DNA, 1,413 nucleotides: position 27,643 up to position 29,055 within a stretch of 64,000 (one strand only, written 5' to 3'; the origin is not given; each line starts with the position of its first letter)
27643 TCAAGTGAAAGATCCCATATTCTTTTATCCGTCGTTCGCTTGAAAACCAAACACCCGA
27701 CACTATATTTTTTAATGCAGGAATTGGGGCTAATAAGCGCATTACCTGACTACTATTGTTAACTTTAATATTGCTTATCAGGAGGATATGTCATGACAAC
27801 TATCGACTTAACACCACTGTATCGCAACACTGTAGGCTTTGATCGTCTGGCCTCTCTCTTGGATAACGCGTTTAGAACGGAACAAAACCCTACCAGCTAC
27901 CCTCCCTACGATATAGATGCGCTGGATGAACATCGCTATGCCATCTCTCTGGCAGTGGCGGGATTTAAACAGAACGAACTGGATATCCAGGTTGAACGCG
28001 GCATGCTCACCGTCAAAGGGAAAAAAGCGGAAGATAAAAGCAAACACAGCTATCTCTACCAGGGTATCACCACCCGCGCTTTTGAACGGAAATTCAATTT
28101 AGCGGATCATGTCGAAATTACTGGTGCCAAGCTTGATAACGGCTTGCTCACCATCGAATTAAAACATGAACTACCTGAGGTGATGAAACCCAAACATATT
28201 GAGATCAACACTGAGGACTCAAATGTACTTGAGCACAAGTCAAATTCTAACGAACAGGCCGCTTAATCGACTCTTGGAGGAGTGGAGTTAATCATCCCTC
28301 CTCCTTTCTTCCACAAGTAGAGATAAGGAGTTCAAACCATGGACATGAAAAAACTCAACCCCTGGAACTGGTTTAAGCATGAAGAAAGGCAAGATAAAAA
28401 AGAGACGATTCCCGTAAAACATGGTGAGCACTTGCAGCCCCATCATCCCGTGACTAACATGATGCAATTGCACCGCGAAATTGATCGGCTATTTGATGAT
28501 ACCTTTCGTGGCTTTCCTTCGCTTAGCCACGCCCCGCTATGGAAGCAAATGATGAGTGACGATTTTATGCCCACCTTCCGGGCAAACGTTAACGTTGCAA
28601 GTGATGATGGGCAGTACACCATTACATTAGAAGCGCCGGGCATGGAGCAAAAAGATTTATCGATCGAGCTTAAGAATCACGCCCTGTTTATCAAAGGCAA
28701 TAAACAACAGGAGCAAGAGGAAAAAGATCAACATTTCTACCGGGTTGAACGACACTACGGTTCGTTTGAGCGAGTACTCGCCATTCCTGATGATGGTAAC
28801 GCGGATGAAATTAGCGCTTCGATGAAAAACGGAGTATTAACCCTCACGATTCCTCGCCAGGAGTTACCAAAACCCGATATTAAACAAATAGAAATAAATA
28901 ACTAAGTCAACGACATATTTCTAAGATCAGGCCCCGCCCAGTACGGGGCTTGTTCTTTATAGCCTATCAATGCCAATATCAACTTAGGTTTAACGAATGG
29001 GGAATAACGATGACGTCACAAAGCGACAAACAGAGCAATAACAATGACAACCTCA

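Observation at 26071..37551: Integrase-less heat-shock island at tRNA-Glu, delimited by 61-bp direct repeats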

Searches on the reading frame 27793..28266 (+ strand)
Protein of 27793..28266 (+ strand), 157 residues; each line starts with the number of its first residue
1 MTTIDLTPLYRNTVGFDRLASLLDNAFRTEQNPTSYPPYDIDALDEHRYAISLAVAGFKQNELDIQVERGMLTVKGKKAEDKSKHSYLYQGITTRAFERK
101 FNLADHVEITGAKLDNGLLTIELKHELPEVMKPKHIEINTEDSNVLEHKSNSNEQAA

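Call 9: search_protein_families(library=pfam, proteins=[window:27793-28266:+])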
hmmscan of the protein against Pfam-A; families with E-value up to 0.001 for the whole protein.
window:27793-28266:+ (157 aa): 1 family
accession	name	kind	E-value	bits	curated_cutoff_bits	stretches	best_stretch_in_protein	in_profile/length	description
PF00011.27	HSP20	-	2.5e-21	76.1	20.8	1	45-139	5-102/102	Hsp20/alpha crystallin family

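Call 23: find_encoding_contigs(protein=window:27793-28266:+, flank=10000, max_places=10)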
Protein window:27793-28266:+ (157 aa): no gene with exactly this product is on record in the collection.

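Call 35: search_protein_families(library=ncbifam, proteins=[window:27793-28266:+], max_evalue=1)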
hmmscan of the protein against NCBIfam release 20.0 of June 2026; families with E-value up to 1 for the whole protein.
window:27793-28266:+ (157 aa): 5 families
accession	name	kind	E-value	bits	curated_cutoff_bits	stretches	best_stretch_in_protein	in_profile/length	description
NF008013.0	PRK10743.1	equivalog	4.2e-46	156.4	212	1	1-139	1-137/137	small heat shock chaperone IbpA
NF008618.0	PRK11597.1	equivalog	1.3e-40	138.6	207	1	1-141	1-137/142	small heat shock chaperone IbpB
NF041799.1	Hsp14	equivalog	1.5e-08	34.6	100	1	34-126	16-109/118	archaeal heat shock protein Hsp14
NF042420.1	Hsp18_Clos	equivalog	1.4e-06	28.5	195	1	39-139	43-147/147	heat shock protein Hsp18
NF041800.1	Hsp20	equivalog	0.021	14.5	140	1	47-138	83-161/162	archaeal heat shock protein Hsp20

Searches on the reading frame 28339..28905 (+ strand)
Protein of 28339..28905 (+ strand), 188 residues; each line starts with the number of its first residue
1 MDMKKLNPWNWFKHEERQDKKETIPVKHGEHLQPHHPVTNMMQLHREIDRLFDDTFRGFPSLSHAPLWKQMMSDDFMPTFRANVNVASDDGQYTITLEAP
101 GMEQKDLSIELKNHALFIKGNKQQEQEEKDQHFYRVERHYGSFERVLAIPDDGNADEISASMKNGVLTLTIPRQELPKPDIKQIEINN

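Call 9: search_protein_families(library=pfam, proteins=[window:28339-28905:+])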
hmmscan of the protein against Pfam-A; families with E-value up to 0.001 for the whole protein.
window:28339-28905:+ (188 aa): 2 families
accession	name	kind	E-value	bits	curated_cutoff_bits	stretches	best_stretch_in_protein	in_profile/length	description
PF00011.27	HSP20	-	1.8e-25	89.4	20.8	1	87-187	3-102/102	Hsp20/alpha crystallin family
PF17886.7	ArsA_HSP20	-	0.00017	21.6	22.5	1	90-169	1-61/63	HSP20-like domain found in ArsA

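Call 35: search_protein_families(library=ncbifam, proteins=[window:28339-28905:+], max_evalue=1)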
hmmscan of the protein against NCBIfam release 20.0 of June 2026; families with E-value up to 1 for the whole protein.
window:28339-28905:+ (188 aa): 5 families
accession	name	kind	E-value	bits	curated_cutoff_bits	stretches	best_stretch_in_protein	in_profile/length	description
NF042420.1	Hsp18_Clos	equivalog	1.7e-20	73.6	195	1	66-187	22-147/147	heat shock protein Hsp18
NF041799.1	Hsp14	equivalog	1.1e-14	54.4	100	1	72-184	9-115/118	archaeal heat shock protein Hsp14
NF041800.1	Hsp20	equivalog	4.3e-10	39.4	140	1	84-186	76-161/162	archaeal heat shock protein Hsp20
NF008618.0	PRK11597.1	equivalog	5.7e-08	32.8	207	1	83-176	36-124/142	small heat shock chaperone IbpB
NF008013.0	PRK10743.1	equivalog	1.3e-05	25.3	212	1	83-186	38-136/137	small heat shock chaperone IbpA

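Call 36: search_dna_similar(query=window:28339-28905:+, collection=plasmids, mode=protein, max_rows=15)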
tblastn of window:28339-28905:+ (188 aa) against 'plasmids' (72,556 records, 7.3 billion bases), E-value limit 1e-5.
Records with a match: 1860; places in all: 2395; records where one place covers at least 80% of the query: 1500.
Best place of each record, by identity: <60% 1860.
By first word of the organism name: Klebsiella 1100; Rhizobium 86; Sinorhizobium 82; Enterobacter 78; Ralstonia 46; Bacillus 44; Escherichia 32; Acinetobacter 30; Sphingobium 23; Rickettsia 17; and 101 more.
By predicted mobility (MOB-suite, as given by PLSDB): conjugative 1085; non-mobilizable 540; mobilizable 235.
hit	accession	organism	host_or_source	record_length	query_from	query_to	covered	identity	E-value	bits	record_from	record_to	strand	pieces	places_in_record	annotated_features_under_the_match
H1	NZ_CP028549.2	Klebsiella variicola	Homo sapiens,Culture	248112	1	188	100%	47.7%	3e-47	171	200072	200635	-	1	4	Hsp20/alpha crystallin family protein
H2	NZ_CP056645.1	Citrobacter freundii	culture,Freshwater sample from ...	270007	1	188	100%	47.7%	3e-47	171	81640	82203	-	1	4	Hsp20/alpha crystallin family protein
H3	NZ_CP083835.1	Enterobacter asburiae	Homo sapiens,sputum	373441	1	188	100%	47.7%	3e-47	171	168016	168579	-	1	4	Hsp20/alpha crystallin family protein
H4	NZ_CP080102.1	Klebsiella quasipneumoniae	raw sewage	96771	1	188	100%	47.7%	3e-47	171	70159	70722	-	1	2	Hsp20/alpha crystallin family protein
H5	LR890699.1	Klebsiella pneumoniae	Homo sapiens,rectal swab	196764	1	188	100%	47.7%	3e-47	171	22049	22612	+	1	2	none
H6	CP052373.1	Klebsiella pneumoniae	Homo sapiens,blood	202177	1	188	100%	47.7%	3e-47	171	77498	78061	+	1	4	Hsp20/alpha crystallin family protein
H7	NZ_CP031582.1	Klebsiella pneumoniae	Homo sapiens,Rectal swab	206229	1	188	100%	47.7%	3e-47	171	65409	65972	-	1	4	Hsp20/alpha crystallin family protein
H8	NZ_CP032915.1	Enterobacter roggenkampii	Homo sapiens,single culture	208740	1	188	100%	47.7%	3e-47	171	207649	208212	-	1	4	Hsp20/alpha crystallin family protein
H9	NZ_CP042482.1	Klebsiella pneumoniae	Homo sapiens,Whole organism,clinical ...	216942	1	188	100%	47.7%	3e-47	171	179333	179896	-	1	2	Hsp20/alpha crystallin family protein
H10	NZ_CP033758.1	Klebsiella pneumoniae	Homo sapiens,UCC isolate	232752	1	188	100%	47.7%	3e-47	171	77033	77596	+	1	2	Hsp20/alpha crystallin family protein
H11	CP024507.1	Klebsiella pneumoniae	Homo sapiens,rectal swab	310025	1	188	100%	47.7%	3e-47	171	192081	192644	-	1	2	Hsp20/alpha crystallin family protein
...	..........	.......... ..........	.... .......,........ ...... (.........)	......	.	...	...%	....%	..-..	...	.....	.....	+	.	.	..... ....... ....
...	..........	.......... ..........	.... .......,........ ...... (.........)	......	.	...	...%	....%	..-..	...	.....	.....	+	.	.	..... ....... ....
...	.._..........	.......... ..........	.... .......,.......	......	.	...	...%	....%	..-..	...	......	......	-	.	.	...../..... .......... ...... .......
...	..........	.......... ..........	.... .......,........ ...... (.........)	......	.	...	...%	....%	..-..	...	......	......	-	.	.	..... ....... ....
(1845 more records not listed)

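Call 38: get_annotated_region(hit=H4, flank=12000)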
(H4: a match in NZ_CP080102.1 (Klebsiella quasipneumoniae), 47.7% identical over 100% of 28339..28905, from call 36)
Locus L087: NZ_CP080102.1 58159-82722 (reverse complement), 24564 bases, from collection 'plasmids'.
description: Klebsiella quasipneumoniae strain WW-14A plasmid pWW14A-IncFIB/IncHI1B, complete sequence
organism: Klebsiella quasipneumoniae (NCBI taxid 1463165)
taxonomy: Bacteria; Pseudomonadota; Gammaproteobacteria; Enterobacterales; Enterobacteriaceae; Klebsiella; Klebsiella quasipneumoniae
host: -; source: raw sewage; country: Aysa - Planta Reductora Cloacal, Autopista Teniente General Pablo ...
typing (MOB-suite, as given by PLSDB): non-mobilizable; replicon IncFIB,IncHI1B
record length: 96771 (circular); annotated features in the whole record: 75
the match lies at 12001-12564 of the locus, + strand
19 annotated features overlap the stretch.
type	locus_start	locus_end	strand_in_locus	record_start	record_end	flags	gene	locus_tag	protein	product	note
CDS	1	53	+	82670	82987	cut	-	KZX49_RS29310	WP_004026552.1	hypothetical protein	-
CDS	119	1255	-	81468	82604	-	-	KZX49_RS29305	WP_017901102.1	tyrosine-type recombinase/integrase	GO:0015074 - DNA integration [Evidence IEA]; GO:0006310 - DNA recombination [Evidence IEA]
CDS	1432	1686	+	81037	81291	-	-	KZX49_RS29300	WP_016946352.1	Hha/YmoA family nucleoid-associated regulatory protein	-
CDS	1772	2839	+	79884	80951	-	-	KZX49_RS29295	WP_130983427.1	hypothetical protein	-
CDS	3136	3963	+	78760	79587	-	-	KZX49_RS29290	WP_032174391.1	heteromeric transposase endonuclease subunit TnsA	-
CDS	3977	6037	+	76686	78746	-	-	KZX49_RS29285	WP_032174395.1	Mu transposase C-terminal domain-containing protein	-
CDS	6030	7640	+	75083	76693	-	-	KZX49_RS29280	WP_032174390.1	ATP-binding protein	-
CDS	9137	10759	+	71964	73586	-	-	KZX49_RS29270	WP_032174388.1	Tn7-like element transposition protein TnsE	-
CDS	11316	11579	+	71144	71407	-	-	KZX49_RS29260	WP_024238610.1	hypothetical protein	-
CDS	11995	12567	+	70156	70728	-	-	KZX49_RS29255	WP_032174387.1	Hsp20/alpha crystallin family protein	-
CDS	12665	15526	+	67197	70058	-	clpK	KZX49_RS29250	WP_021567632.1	heat shock survival AAA family ATPase ClpK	-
CDS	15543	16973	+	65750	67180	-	cls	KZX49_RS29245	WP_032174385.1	cardiolipin synthase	GO:0032049 - cardiolipin biosynthetic process [Evidence IEA]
CDS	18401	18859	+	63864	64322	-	hsp20-GI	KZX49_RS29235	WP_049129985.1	small heat shock protein sHSP20-GI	-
predicted_resistance_gene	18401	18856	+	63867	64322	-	shsP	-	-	small heat shock protein sHSP20-GI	predicted by amrfinderplus; class ; identity 98.03%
CDS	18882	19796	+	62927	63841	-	yfdX1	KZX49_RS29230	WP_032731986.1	heat resistance protein YfdX1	-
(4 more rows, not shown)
